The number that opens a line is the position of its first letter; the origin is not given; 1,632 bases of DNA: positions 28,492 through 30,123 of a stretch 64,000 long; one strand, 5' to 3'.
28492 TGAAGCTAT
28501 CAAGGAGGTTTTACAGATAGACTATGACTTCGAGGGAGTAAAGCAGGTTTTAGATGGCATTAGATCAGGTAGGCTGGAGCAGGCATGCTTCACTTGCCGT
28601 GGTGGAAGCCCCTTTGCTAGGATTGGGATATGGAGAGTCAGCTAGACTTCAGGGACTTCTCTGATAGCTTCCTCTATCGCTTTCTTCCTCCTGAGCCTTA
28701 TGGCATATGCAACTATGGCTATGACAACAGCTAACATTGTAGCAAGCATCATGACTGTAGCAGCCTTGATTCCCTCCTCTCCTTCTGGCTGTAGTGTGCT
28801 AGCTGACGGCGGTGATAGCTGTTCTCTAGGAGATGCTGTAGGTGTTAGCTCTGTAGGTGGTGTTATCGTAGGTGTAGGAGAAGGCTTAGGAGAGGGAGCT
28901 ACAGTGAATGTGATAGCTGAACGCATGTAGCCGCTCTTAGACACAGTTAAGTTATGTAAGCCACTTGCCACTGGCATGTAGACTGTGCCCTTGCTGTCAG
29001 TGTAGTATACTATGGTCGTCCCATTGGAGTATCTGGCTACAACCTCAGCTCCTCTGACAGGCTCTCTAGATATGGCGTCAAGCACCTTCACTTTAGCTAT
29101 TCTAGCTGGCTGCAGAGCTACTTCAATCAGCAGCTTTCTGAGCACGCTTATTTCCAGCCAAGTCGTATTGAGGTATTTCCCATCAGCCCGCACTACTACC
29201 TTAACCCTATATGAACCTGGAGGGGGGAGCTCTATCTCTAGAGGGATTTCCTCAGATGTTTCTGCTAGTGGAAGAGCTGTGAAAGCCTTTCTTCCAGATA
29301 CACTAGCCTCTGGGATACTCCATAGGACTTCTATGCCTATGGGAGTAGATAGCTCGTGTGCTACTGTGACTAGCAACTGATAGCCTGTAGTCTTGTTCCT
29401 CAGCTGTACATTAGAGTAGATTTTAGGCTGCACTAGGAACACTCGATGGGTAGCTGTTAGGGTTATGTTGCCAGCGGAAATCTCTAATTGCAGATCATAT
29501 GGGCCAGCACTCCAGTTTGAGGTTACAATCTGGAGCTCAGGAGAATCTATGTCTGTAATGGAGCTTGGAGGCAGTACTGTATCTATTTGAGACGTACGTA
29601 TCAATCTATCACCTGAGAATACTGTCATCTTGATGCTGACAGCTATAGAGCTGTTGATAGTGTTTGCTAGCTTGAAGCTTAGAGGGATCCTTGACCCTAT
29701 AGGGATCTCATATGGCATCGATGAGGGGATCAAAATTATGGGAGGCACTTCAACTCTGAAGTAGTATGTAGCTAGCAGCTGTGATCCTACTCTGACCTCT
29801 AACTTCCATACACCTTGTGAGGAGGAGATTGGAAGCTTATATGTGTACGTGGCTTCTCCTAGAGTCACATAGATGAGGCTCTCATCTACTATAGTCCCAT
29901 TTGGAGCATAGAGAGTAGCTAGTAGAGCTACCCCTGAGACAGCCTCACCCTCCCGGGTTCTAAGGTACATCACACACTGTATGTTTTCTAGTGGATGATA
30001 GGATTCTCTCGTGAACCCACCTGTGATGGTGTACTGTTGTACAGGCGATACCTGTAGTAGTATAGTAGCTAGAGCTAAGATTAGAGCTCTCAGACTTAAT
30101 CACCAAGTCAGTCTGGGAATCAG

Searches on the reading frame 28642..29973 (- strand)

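Call 54: search_protein_families(library=pfam, proteins=[window:28642-29973:-], max_evalue=0.01)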
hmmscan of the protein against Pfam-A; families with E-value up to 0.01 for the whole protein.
window:28642-29973:- (443 aa): 2 families
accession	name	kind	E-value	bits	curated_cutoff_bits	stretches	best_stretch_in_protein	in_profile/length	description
PF01835.25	MG2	-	3.6e-05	24.5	32.8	1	2-74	21-96/96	MG2 domain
PF13715.12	CarbopepD_reg_2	-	0.00074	19.9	32.2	1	296-360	4-66/88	CarboxypepD_reg-like domain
